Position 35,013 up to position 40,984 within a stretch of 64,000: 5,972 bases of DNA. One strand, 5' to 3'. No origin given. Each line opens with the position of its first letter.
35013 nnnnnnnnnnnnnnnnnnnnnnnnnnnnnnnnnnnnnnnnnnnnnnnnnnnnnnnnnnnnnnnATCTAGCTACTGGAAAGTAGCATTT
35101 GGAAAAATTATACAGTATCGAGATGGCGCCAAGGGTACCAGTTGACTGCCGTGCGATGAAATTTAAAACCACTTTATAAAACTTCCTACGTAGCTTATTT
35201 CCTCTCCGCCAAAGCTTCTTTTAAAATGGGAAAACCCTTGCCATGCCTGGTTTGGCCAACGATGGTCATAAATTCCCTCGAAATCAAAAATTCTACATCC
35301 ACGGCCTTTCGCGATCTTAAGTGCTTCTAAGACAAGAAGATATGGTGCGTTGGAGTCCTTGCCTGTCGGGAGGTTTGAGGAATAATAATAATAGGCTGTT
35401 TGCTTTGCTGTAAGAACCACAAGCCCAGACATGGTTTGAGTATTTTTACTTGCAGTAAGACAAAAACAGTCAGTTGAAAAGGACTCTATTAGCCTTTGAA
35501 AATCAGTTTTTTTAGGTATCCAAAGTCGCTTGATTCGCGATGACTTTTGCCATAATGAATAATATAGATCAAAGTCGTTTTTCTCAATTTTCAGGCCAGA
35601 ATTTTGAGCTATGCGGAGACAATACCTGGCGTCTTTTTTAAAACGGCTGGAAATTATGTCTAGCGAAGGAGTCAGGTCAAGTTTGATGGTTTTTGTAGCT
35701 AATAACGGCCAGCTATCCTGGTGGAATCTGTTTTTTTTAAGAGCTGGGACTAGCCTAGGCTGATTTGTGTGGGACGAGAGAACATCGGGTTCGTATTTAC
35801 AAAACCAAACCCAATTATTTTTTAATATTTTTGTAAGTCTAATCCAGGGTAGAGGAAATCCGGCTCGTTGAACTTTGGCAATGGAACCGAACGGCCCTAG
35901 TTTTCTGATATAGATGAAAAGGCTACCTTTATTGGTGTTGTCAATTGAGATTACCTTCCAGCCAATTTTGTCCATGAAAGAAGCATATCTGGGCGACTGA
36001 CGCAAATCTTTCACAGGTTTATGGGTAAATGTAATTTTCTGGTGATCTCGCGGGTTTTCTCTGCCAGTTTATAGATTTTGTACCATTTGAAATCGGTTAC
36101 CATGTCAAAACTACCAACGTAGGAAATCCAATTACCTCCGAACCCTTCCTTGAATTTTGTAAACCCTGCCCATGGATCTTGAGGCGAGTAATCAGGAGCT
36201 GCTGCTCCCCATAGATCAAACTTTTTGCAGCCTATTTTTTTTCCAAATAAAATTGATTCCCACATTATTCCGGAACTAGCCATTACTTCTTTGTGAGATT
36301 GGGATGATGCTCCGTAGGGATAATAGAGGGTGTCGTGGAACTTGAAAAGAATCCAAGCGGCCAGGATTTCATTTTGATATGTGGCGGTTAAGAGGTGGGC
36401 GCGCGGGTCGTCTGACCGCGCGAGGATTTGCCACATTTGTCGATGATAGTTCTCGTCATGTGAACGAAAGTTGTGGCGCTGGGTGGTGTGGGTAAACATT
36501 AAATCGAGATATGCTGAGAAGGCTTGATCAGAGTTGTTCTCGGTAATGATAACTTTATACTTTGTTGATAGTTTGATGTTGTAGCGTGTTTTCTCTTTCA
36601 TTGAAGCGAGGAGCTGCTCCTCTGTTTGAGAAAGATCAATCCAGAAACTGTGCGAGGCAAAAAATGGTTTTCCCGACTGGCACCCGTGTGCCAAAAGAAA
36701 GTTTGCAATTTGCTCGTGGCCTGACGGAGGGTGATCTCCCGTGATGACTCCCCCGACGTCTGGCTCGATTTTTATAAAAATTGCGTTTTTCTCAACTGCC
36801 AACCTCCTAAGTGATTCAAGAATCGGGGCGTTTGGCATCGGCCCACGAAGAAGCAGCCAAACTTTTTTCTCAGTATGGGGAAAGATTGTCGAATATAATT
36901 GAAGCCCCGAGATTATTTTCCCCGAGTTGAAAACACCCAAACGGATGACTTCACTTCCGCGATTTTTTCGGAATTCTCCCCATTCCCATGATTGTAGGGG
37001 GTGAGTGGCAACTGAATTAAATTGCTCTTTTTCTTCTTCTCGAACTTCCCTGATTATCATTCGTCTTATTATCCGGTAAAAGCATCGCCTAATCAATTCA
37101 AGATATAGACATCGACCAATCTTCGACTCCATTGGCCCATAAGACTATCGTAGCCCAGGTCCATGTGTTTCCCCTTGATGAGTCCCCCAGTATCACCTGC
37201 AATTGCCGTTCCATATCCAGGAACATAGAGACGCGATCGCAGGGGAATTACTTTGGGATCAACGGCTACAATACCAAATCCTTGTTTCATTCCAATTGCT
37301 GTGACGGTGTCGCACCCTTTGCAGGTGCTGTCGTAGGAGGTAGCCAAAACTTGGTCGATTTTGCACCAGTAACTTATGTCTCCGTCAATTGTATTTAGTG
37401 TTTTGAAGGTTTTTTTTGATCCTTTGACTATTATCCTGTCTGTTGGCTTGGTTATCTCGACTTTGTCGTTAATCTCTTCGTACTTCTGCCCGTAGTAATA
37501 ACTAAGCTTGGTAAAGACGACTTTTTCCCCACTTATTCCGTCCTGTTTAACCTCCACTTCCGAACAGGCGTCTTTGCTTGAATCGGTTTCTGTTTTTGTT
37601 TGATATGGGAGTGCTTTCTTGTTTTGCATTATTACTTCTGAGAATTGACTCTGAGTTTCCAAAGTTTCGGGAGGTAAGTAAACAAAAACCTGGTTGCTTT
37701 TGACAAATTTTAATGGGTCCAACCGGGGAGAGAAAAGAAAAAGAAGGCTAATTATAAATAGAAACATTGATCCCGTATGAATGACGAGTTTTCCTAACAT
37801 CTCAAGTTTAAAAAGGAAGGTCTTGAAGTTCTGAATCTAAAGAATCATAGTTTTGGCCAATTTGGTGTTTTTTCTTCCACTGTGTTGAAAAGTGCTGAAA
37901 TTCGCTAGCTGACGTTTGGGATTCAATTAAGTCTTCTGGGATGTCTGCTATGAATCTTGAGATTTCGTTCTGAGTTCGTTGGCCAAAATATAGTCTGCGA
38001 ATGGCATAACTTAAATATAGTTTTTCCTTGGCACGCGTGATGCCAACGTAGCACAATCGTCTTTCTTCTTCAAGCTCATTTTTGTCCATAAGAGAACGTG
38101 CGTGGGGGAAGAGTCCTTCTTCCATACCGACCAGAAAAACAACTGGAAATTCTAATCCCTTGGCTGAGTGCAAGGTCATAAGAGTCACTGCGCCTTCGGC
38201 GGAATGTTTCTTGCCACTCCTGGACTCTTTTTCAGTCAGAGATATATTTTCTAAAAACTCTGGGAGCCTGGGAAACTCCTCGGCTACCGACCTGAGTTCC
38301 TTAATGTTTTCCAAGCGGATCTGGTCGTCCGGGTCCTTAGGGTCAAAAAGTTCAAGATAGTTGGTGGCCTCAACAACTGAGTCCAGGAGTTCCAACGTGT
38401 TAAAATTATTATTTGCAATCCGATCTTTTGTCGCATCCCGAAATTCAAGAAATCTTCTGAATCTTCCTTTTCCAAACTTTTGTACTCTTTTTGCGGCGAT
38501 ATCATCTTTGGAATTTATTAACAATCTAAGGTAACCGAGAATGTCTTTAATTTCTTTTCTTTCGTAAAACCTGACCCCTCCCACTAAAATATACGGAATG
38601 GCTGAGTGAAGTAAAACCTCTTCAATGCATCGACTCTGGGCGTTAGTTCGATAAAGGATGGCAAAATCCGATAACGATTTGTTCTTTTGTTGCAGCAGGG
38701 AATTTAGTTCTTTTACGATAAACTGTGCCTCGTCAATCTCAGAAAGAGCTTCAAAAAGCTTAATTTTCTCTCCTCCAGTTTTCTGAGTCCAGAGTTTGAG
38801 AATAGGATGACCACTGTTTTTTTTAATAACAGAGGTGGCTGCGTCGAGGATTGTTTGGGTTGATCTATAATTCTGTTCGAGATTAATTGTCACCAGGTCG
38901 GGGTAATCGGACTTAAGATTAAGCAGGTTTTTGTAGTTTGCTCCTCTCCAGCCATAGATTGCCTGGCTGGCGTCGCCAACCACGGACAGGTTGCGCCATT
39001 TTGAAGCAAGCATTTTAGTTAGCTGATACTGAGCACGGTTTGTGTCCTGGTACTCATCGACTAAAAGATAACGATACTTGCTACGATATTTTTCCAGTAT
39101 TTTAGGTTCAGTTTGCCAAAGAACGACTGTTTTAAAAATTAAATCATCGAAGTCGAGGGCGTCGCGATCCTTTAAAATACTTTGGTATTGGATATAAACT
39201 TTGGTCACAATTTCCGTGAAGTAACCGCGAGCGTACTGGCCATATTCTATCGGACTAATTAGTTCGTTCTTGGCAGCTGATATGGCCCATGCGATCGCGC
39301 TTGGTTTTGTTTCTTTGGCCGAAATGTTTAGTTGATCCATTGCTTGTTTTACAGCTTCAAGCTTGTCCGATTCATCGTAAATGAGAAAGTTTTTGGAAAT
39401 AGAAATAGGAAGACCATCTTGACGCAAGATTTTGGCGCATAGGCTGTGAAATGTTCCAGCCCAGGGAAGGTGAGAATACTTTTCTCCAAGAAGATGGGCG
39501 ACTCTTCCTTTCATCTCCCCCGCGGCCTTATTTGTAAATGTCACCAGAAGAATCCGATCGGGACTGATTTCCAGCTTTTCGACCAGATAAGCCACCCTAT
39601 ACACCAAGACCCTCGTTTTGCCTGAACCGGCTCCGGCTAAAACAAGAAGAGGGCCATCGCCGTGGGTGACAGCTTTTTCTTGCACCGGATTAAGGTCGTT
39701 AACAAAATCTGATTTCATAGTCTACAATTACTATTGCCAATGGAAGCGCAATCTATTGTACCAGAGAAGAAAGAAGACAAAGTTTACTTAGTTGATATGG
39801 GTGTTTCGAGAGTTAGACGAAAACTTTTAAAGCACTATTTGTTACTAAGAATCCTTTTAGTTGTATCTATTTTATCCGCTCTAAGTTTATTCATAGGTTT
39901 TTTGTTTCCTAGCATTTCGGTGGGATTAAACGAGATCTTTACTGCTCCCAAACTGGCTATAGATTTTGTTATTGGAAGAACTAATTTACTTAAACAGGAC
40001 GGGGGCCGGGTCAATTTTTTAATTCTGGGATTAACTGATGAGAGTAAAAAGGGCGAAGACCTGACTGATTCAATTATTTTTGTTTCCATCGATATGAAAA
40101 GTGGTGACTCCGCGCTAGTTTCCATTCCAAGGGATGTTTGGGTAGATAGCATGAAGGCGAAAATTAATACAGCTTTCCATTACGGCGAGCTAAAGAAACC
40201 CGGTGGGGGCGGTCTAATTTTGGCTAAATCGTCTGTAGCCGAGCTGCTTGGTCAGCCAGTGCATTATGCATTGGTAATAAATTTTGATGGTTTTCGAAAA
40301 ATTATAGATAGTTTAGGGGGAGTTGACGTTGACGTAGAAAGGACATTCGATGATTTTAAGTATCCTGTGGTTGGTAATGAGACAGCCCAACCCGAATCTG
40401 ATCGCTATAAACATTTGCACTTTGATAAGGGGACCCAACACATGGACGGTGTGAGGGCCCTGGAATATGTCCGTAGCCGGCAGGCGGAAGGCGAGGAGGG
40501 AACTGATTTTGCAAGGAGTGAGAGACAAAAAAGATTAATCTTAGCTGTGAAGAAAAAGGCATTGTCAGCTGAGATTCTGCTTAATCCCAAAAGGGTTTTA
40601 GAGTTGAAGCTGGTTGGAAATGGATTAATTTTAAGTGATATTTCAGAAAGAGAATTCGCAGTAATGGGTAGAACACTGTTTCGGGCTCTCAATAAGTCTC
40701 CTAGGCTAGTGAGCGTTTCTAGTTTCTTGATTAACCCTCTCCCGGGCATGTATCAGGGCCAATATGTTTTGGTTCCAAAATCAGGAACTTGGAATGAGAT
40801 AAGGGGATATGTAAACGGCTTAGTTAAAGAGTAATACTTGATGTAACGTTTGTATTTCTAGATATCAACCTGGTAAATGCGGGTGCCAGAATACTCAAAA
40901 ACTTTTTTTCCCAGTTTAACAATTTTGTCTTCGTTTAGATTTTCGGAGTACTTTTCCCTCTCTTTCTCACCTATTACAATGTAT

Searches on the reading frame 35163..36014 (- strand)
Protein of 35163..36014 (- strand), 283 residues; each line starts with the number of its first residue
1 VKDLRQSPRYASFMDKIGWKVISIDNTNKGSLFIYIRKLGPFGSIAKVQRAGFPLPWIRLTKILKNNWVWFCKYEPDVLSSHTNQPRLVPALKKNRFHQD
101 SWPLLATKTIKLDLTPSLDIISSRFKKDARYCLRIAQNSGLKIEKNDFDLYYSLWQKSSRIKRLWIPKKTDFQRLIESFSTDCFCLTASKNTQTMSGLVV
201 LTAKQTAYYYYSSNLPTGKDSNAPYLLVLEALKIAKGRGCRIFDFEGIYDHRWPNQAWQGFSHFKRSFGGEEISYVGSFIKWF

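Call 9: search_protein_families(library=pfam, proteins=[window:35163-36014:-], max_evalue=0.001)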
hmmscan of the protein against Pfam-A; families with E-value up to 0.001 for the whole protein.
window:35163-36014:- (283 aa): 2 families
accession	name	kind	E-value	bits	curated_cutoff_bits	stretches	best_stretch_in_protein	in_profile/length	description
PF02388.22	FemAB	-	1.8e-14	53.9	24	1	189-281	302-391/406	FemAB family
PF13480.13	Acetyltransf_6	-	7.1e-06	26.7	22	1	125-247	3-136/143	Acetyltransferase (GNAT) domain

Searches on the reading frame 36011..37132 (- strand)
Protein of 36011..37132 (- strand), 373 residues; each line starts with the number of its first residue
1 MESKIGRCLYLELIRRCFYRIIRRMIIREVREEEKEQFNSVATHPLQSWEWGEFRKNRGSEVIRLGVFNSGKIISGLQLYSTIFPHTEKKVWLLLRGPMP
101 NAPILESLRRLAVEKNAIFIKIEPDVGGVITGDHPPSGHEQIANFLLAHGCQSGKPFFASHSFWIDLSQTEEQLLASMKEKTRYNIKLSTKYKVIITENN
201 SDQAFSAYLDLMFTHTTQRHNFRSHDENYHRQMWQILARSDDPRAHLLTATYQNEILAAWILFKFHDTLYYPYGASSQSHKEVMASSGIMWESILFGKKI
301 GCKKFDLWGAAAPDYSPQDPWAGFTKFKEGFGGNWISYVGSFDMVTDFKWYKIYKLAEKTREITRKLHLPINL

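Call 9: search_protein_families(library=pfam, proteins=[window:36011-37132:-], max_evalue=0.001)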
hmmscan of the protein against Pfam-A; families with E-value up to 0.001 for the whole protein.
window:36011-37132:- (373 aa): 2 families
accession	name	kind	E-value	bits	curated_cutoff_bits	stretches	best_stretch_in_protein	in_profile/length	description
PF02388.22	FemAB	-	5.1e-29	101.8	24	2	37-235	8-225/406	FemAB family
PF13480.13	Acetyltransf_6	-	5.9e-10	39.9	22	1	180-312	5-139/143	Acetyltransferase (GNAT) domain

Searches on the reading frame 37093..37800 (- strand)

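Call 9: search_protein_families(library=pfam, proteins=[window:37093-37800:-], max_evalue=0.001)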
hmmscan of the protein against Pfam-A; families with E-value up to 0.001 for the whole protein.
window:37093-37800:- (235 aa): 2 families
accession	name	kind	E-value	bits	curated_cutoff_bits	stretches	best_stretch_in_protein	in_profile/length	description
PF06725.17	3D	-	7e-12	45.8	23.8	1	178-235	3-72/72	3D domain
PF07501.17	G5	-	1.1e-06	29.2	23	1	60-129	6-75/75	G5 domain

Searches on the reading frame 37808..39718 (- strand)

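Call 29: search_protein_families(library=pfam, proteins=[window:37808-39718:-], max_evalue=0.01)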
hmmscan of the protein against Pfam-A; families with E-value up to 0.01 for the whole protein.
window:37808-39718:- (636 aa): 8 families
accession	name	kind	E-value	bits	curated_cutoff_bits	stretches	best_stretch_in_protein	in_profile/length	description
PF00580.27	UvrD-helicase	-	1.5e-90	304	23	1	9-273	1-271/271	UvrD/REP helicase N-terminal domain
PF13361.12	UvrD_C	-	6.8e-72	243.2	25.6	2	278-416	1-139/350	UvrD-like helicase C-terminal domain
PF13245.12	AAA_19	-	9.1e-23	81.4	25.1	1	13-256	1-132/134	AAA domain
PF13538.12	UvrD_C_2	-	5.1e-11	42.7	27.4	1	511-569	2-51/52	UvrD-like helicase C-terminal domain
PF01443.25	Viral_helicase1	-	6.1e-07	29.9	21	0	500-568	170-225/228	Viral superfamily 1 RNA helicase core domain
PF13401.12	AAA_22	-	0.00019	22.2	27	1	20-131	4-109/130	AAA domain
PF13604.12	AAA_30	-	0.00042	20.6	27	0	12-73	5-66/191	AAA domain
PF13087.12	AAA_12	-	0.0058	16.7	27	0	508-568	138-189/195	AAA domain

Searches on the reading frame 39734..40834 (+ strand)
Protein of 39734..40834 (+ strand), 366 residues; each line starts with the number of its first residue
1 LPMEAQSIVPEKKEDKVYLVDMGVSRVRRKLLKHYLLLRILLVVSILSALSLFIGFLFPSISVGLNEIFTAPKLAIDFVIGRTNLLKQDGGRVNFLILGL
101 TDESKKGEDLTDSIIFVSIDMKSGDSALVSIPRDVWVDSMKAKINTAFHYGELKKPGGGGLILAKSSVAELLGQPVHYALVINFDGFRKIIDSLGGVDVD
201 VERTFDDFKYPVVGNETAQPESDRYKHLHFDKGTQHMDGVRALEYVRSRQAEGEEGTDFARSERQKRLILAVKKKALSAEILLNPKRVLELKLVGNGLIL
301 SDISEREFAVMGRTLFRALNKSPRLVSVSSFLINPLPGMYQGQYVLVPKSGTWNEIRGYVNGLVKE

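Call 29: search_protein_families(library=pfam, proteins=[window:39734-40834:+], max_evalue=0.01)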
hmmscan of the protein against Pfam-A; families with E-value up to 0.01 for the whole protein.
window:39734-40834:+ (366 aa): 1 family
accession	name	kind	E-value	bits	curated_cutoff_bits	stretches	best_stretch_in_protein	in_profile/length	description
PF03816.19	LytR_cpsA_psr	-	5.4e-32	111.5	24.6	1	111-276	2-148/150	LytR_cpsA_psr family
